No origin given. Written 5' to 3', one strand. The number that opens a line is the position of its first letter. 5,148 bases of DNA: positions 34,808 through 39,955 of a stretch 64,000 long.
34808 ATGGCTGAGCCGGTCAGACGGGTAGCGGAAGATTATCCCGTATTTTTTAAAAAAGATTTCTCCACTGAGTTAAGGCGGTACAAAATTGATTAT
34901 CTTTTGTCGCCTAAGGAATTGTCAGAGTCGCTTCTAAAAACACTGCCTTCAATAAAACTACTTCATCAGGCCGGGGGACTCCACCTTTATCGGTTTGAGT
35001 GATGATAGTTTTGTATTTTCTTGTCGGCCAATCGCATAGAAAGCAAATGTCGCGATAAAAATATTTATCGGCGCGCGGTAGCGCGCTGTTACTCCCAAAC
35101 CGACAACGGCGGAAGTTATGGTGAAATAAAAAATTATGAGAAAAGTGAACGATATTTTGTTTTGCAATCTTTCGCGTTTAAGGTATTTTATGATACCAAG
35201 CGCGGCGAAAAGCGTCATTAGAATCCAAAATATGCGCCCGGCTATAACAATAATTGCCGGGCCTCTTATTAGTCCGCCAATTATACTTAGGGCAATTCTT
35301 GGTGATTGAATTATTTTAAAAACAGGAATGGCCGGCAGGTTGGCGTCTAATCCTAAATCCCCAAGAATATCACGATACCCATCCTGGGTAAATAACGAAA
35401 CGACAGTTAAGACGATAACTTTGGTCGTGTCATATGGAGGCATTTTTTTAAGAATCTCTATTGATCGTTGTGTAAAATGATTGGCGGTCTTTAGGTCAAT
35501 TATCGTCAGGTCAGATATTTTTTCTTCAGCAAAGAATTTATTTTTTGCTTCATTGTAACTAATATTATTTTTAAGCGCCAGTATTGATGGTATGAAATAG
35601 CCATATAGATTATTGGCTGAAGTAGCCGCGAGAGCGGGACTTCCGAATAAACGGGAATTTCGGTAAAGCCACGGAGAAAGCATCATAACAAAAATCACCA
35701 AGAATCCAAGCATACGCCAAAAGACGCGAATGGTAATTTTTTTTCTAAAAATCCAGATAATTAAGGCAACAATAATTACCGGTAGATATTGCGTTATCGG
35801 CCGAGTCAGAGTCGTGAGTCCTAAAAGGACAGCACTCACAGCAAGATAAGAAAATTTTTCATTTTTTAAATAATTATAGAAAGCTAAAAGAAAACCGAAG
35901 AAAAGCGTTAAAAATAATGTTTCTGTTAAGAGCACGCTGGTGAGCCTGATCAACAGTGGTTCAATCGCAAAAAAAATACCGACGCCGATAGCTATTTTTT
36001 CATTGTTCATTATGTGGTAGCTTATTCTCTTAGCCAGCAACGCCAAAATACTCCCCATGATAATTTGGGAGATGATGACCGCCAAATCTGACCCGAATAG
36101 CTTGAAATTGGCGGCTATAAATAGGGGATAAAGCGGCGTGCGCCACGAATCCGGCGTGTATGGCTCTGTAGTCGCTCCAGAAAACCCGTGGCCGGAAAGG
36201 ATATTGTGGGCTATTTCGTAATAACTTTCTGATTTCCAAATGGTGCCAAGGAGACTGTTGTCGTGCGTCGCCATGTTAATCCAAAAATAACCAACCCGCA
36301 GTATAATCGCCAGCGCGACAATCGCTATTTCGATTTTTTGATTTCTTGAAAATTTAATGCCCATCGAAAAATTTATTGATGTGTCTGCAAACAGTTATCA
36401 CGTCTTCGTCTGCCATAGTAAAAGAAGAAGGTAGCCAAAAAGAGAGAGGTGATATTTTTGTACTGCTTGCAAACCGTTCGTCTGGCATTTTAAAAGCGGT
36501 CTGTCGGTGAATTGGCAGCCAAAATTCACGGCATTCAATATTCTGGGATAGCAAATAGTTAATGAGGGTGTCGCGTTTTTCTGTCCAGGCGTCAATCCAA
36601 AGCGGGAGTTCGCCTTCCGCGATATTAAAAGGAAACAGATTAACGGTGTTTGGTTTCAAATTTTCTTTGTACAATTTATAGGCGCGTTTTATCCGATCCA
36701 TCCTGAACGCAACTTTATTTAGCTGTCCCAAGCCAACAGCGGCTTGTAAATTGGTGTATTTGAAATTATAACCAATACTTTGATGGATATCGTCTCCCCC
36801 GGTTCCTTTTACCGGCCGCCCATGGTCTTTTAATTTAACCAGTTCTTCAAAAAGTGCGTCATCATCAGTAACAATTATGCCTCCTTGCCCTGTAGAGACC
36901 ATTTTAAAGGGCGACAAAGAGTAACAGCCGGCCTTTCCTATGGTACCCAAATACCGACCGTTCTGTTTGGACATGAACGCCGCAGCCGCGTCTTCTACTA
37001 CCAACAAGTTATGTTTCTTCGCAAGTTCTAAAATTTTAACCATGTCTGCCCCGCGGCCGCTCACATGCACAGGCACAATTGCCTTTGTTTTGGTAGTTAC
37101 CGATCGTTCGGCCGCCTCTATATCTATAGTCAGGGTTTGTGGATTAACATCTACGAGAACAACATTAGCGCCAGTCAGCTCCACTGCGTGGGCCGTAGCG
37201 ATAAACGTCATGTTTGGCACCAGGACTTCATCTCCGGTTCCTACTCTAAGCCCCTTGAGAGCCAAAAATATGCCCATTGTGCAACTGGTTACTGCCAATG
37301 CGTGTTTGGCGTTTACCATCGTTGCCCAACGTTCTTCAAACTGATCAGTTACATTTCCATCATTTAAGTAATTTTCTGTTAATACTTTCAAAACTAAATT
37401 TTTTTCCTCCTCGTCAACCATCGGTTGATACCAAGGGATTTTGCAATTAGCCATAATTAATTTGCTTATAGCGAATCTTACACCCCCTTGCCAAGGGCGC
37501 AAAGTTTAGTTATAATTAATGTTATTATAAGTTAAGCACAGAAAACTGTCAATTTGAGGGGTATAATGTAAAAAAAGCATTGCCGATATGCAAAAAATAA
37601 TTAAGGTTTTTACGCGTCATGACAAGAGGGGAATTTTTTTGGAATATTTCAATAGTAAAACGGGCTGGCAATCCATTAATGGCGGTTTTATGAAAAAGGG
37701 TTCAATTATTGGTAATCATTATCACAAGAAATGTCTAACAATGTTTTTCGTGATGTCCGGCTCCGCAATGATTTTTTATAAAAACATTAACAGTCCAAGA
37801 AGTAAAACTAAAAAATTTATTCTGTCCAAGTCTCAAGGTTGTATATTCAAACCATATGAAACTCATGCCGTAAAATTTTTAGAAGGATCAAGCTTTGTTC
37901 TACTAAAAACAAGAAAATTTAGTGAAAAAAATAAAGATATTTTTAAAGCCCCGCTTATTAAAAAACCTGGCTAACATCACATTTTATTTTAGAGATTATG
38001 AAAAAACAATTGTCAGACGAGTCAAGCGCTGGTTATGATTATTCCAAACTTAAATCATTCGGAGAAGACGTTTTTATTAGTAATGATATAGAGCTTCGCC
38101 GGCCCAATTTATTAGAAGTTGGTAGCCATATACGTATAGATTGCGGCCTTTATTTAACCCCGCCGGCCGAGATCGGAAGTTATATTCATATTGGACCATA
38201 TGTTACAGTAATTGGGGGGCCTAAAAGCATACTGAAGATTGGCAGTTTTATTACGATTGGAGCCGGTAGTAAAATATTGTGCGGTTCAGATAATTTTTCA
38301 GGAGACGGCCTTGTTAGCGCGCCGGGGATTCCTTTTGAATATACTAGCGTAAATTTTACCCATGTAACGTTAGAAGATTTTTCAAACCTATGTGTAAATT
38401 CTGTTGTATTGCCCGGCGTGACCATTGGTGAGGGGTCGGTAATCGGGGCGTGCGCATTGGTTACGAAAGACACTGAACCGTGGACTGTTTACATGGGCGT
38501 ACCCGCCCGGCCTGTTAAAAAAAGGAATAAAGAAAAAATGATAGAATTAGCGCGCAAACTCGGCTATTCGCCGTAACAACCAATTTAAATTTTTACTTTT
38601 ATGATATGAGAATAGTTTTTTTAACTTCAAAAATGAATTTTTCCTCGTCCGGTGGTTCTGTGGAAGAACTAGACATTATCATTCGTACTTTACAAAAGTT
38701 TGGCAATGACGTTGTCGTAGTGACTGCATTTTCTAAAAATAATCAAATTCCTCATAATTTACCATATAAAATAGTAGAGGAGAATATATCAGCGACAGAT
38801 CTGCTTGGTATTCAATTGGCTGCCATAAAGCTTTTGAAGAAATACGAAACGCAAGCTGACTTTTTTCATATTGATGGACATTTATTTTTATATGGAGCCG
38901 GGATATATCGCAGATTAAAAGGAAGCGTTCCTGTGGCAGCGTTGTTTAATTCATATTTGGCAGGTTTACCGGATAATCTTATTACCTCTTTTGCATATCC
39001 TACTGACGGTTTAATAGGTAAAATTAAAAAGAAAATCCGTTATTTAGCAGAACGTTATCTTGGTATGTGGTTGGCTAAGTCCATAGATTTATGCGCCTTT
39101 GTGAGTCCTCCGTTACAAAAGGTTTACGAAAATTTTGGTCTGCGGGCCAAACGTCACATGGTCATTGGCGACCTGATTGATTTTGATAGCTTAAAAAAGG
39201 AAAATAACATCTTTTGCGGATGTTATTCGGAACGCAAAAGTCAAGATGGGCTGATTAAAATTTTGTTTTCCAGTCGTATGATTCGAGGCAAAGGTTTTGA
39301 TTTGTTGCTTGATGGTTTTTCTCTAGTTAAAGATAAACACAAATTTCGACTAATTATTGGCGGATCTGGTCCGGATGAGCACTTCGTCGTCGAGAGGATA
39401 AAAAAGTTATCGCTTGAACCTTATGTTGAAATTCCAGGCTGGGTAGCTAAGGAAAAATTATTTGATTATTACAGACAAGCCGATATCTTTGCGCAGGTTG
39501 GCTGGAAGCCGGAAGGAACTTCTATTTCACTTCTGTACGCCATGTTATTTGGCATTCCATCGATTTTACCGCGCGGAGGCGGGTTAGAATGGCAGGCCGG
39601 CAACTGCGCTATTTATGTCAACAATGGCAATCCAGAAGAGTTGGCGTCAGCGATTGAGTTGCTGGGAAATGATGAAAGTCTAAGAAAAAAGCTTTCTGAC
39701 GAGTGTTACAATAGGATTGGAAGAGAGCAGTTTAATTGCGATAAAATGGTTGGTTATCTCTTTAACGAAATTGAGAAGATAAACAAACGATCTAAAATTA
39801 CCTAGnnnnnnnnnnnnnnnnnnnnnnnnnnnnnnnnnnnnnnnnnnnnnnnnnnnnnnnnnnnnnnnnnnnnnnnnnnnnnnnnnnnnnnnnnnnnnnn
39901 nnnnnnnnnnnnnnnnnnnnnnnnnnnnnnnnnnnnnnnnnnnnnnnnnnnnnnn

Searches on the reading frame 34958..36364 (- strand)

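Call 13: search_protein_families(library=pfam, proteins=[window:34958-36364:-], max_evalue=0.0001)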
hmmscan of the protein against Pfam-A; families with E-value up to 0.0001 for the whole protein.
window:34958-36364:- (468 aa): 1 family
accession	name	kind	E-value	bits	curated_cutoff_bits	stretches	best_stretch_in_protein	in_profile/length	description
PF13231.12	PMT_2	-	1.4e-08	35.5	26.1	1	76-234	3-159/160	Dolichyl-phosphate-mannose-protein mannosyltransferase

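Call 57: search_protein_families(library=ncbifam, proteins=[window:34958-36364:-], max_evalue=0.000001)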
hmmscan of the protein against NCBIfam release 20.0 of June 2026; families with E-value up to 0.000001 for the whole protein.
window:34958-36364:- (468 aa): 0 families

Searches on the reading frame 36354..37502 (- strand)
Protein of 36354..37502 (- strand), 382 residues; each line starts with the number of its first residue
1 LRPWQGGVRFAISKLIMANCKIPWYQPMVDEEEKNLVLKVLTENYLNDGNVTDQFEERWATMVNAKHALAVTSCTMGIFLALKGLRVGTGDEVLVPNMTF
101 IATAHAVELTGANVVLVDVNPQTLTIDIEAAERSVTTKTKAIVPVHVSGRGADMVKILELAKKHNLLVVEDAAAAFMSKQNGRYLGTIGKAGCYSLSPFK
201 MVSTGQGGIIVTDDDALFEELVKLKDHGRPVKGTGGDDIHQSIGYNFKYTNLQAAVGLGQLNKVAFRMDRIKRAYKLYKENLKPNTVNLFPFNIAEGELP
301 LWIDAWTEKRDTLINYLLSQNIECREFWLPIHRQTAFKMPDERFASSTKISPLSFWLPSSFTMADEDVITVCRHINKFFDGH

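Call 13: search_protein_families(library=pfam, proteins=[window:36354-37502:-], max_evalue=0.0001)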
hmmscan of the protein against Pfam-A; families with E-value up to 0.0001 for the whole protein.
window:36354-37502:- (382 aa): 4 families
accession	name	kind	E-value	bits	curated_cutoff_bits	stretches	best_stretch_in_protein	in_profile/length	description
PF01041.23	DegT_DnrJ_EryC1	-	2.2e-90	303.9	19.8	1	29-375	3-359/360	DegT/DnrJ/EryC1/StrS aminotransferase family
PF00266.25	Aminotran_5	-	8.6e-09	35.3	21.5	1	53-180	46-184/371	Aminotransferase class-V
PF00155.27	Aminotran_1_2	-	1.6e-07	31.3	19.7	1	50-173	42-187/361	Aminotransferase class I and II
PF01053.26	Cys_Met_Meta_PP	-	4.5e-06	25.9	27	1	49-173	50-175/381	Cys/Met metabolism PLP-dependent enzyme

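Call 57: search_protein_families(library=ncbifam, proteins=[window:36354-37502:-], max_evalue=0.000001)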
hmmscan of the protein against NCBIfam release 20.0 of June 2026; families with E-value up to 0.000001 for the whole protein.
window:36354-37502:- (382 aa): 12 families
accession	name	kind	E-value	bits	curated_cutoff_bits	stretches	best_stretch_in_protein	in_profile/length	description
TIGR04181.1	NHT_00031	hypoth_equivalog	3.7e-67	226.7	420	1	23-360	2-359/359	LegC family aminotransferase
TIGR03588.1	PseC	equivalog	1.4e-64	218.4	423.5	1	22-378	2-379/380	UDP-4-amino-4,6-dideoxy-N-acetyl-beta-L-altrosamine transaminase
NF008687.0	PRK11706.1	equivalog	1.8e-60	204.6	375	1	22-379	2-374/375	dTDP-4-amino-4,6-dideoxygalactose transaminase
NF008658.2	PRK11658.1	equivalog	1.7e-53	181.6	631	1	22-376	5-374/379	UDP-4-amino-4-deoxy-L-arabinose aminotransferase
TIGR02379.1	ECA_wecE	subfamily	1.4e-52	178.7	434.85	1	22-378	2-374/376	dTDP-4-amino-4,6-dideoxy-D-glucose transaminase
TIGR04427.1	PLP_DesI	equivalog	6.1e-50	170.4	650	1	41-375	42-379/390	dTDP-4-dehydro-6-deoxyglucose aminotransferase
NF011936.0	PRK15407.1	equivalog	3.8e-41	141.2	423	2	17-238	32-261/440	lipopolysaccharide biosynthesis protein RfbH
NF041364.1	GntC_guanitoxin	equivalog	2.2e-13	49.8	415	1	51-183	46-185/356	guanitoxin biosynthesis PLP-dependent (S)-gamma-hydroxy-L-arginine cyclodehydratase GntC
NF004975.0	PRK06348.1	equivalog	1.1e-08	34.5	549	1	51-172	75-202/384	pyridoxal phosphate-dependent aminotransferase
NF006569.0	PRK09082.1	subfamily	1.2e-08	34.5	420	1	50-172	75-203/386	methionine aminotransferase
NF005816.0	PRK07682.1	equivalog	1.6e-07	30.3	620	1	61-175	85-206/390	aminotransferase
NF005732.0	PRK07550.1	equivalog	6.6e-07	28.7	366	1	50-176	78-211/389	aminotransferase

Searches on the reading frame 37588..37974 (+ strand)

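Call 22: search_protein_families(library=pfam, proteins=[window:37588-37974:+], max_evalue=0.001)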
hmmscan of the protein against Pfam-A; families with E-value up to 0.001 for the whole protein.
window:37588-37974:+ (128 aa): 1 family
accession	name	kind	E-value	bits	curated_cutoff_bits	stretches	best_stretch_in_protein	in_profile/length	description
PF14667.12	Polysacc_synt_C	-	4.7e-09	36.8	28.7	1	11-98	2-88/111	Polysaccharide biosynthesis C-terminal domain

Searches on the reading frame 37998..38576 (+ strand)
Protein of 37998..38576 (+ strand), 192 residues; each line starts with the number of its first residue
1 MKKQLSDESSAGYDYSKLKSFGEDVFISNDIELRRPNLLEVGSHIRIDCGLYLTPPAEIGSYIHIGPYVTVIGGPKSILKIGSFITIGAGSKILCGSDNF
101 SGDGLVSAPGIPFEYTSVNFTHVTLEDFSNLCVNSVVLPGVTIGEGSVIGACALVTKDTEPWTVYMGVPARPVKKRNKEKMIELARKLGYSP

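Call 13: search_protein_families(library=pfam, proteins=[window:37998-38576:+], max_evalue=0.0001)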
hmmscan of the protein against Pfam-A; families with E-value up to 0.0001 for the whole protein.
window:37998-38576:+ (192 aa): 1 family
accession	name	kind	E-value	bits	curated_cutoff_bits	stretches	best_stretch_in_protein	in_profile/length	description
PF00132.30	Hexapep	-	2e-11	43.5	27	1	123-157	2-36/36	Bacterial transferase hexapeptide (six repeats)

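Call 57: search_protein_families(library=ncbifam, proteins=[window:37998-38576:+], max_evalue=0.000001)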
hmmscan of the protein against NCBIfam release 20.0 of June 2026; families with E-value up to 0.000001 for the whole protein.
window:37998-38576:+ (192 aa): 17 families
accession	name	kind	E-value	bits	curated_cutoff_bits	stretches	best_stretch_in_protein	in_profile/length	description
TIGR03570.1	NeuD_NnaD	subfamily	2.1e-14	53.6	160.8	1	122-171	153-202/202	NeuD/PglB/VioB family sugar acetyltransferase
NF000490.1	chloram_CatB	equivalog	3.5e-13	49.4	350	1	80-184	58-172/210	type B chloramphenicol O-acetyltransferase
TIGR03532.1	DapD_Ac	equivalog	6.9e-13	48.7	231.75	1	121-179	159-217/231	2,3,4,5-tetrahydropyridine-2,6-dicarboxylate N-acetyltransferase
NF007797.0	PRK10502.1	subfamily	9e-13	48.3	192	1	41-179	55-182/183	WcaF family extracellular polysaccharide biosynthesis acetyltransferase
TIGR03308.1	phn_thr-fam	hypoth_equivalog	2.1e-12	47.3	201.65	1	135-182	121-168/204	phosphonate metabolim protein, transferase hexapeptide repeat family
NF000311.1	Vat_ABCDEFH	equivalog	1.4e-11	44.3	300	1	132-187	120-175/201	Vat family streptogramin A O-acetyltransferase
NF007240.0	PRK09677.1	equivalog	1.7e-11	43.9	243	1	41-180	52-188/192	putative lipopolysaccharide biosynthesis O-acetyl transferase WbbJ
NF033468.1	stregram_VatI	exception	7.5e-11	42.2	415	1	134-183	124-173/208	streptogramin A O-acetyltransferase Vat(I)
NF007076.0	PRK09527.1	equivalog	1.5e-10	40.8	347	1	129-178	138-187/203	galactoside O-acetyltransferase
NF000504.1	stregram_VatH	exception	8e-10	39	475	1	131-183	126-178/216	streptogramin A O-acetyltransferase Vat(H)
NF058585.1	HptprglPActTf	PfamEq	1.4e-09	37.8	300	1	124-180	108-164/172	heptaprenylglyceryl phosphate O-acetyltransferase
NF041874.1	EPS_EpsC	equivalog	2.8e-09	36.9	150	1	122-176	113-167/168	serine O-acetyltransferase EpsC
NF000097.1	stregram_VatC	exception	3e-08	33.8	425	1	133-184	129-181/212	streptogramin A O-acetyltransferase Vat(C)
NF000111.1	stregram_VatD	exception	3.3e-08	33.6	400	0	79-182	61-173/209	streptogramin A O-acetyltransferase Vat(D)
NF000020.1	stregram_VatE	exception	5.1e-08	32.8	450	1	131-174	124-167/214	streptogramin A O-acetyltransferase Vat(E)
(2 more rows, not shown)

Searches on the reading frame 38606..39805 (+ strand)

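Call 13: search_protein_families(library=pfam, proteins=[window:38606-39805:+], max_evalue=0.0001)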
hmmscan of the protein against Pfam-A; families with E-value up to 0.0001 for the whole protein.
window:38606-39805:+ (399 aa): 3 families
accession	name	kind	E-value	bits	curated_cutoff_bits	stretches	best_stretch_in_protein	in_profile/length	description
PF00534.26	Glycos_transf_1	-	3.7e-21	75.9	26.4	1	213-367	12-169/172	Glycosyl transferases group 1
PF13692.12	Glyco_trans_1_4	-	8.7e-21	75.1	27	1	218-353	3-139/142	Glycosyl transferases group 1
PF13439.12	Glyco_transf_4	-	1.6e-05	25.4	28.5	1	25-192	11-167/170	Glycosyltransferase Family 4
